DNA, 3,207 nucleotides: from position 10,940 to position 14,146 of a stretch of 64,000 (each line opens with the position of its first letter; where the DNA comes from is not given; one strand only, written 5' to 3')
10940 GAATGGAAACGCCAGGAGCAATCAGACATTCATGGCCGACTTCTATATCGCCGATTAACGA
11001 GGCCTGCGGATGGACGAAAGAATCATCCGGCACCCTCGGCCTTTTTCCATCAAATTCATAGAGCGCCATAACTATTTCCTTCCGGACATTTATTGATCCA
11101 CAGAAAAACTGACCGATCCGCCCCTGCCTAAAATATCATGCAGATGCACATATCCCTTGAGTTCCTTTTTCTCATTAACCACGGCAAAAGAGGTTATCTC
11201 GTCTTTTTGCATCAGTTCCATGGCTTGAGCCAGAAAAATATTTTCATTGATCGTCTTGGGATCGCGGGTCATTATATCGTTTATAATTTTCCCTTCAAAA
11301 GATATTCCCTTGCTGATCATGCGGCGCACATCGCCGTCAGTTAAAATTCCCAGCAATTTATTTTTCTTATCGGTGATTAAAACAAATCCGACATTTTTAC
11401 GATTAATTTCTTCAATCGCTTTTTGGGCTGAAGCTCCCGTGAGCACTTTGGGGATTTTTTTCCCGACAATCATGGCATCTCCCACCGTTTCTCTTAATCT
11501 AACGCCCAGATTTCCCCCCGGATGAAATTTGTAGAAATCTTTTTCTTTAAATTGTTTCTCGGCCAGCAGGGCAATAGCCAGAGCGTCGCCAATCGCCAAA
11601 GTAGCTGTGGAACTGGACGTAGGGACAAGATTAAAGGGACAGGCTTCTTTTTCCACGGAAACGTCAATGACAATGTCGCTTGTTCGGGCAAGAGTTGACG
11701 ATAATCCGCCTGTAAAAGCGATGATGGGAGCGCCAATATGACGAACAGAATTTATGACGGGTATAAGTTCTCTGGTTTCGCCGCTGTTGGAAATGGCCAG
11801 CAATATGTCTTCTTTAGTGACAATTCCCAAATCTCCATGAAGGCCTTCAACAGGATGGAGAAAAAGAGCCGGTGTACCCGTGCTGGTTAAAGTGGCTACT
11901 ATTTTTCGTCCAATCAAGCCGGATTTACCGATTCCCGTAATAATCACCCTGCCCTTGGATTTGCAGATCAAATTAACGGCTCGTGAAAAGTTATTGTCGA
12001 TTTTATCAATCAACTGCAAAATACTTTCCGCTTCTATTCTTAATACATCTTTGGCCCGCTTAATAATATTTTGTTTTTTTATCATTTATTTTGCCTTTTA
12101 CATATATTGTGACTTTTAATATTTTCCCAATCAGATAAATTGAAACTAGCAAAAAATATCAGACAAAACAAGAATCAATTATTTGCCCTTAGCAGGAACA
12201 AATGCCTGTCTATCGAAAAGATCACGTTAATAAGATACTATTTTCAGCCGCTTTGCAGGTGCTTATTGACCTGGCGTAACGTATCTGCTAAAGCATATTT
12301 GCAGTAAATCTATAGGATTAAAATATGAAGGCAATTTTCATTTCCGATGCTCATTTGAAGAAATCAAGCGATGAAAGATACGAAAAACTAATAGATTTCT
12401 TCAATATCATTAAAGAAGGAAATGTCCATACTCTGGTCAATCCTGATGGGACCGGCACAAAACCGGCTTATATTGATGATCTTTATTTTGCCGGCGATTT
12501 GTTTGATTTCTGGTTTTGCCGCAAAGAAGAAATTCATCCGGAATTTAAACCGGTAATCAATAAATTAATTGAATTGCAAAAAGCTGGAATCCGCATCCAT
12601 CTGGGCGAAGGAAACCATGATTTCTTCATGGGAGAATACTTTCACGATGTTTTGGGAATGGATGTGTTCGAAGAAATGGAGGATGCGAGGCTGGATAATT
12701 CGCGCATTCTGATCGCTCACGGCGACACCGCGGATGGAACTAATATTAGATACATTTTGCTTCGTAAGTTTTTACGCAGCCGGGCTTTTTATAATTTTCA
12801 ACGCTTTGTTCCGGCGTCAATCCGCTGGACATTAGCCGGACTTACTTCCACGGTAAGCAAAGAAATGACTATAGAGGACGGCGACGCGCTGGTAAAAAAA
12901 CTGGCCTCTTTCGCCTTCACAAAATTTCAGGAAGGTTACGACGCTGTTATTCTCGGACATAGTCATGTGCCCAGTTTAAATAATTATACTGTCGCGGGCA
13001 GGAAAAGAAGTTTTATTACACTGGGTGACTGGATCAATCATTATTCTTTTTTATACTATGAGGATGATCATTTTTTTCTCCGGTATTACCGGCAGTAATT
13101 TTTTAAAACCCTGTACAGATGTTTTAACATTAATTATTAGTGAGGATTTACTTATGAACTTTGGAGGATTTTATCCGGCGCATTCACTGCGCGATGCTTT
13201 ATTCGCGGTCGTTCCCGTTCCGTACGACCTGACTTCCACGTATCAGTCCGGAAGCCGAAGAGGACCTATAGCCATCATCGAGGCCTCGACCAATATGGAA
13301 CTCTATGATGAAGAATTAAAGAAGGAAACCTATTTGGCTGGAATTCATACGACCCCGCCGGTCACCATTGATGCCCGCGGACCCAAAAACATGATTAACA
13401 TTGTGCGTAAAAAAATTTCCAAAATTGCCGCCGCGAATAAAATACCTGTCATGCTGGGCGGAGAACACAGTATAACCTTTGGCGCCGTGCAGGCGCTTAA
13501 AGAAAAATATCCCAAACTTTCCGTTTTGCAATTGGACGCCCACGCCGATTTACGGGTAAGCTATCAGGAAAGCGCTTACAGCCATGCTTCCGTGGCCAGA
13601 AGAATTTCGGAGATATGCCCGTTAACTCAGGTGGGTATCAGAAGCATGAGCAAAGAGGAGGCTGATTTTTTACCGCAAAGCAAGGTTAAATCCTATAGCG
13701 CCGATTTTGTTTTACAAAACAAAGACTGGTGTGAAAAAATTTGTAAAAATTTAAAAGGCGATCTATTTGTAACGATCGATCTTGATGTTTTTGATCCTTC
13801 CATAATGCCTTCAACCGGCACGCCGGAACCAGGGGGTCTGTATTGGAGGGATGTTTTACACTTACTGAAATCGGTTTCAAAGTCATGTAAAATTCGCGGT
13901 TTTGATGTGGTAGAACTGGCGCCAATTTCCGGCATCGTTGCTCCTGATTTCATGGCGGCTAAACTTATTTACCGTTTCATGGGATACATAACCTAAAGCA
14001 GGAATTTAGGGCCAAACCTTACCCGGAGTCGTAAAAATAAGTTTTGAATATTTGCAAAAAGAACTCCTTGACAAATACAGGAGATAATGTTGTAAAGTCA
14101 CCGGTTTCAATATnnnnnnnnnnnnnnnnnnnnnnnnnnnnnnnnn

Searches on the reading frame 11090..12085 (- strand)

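Call 84: search_protein_families(library=pfam, proteins=[window:11090-12085:-], max_evalue=0.001)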
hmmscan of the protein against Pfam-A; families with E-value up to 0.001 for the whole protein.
window:11090-12085:- (331 aa): 3 families
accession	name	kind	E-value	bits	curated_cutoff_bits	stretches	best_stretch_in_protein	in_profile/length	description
PF01380.27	SIS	-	2.6e-26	92.4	25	1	42-172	4-131/131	SIS domain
PF00571.33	CBS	-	3.7e-23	82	24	2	269-319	2-52/57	CBS domain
PF13580.11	SIS_2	-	4.7e-06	27.1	27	1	89-126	101-138/138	SIS domain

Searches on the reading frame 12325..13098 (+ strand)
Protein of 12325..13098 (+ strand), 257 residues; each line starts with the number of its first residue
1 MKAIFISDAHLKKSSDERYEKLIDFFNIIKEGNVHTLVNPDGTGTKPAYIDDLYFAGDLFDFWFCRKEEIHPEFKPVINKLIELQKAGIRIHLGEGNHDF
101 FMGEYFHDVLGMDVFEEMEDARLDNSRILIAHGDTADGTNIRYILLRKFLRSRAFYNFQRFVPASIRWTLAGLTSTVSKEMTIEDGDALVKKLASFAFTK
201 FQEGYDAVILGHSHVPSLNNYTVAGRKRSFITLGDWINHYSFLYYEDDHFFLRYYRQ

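Call 84: search_protein_families(library=pfam, proteins=[window:12325-13098:+], max_evalue=0.001)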
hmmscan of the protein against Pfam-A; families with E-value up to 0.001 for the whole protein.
window:12325-13098:+ (257 aa): 2 families
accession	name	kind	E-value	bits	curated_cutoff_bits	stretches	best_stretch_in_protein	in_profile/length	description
PF00149.33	Metallophos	-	3.4e-11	44.4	21.5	1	1-216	1-191/191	Calcineurin-like phosphoesterase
PF12850.12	Metallophos_2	-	1.2e-06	29.1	27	1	1-220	1-123/154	Calcineurin-like phosphoesterase superfamily domain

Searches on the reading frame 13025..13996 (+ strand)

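Call 84: search_protein_families(library=pfam, proteins=[window:13025-13996:+], max_evalue=0.001)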
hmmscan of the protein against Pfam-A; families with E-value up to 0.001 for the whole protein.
window:13025-13996:+ (323 aa): 1 family
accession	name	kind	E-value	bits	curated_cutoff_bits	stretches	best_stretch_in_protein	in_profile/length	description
PF00491.26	Arginase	-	1.3e-63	215.6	22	1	60-319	3-279/280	Arginase family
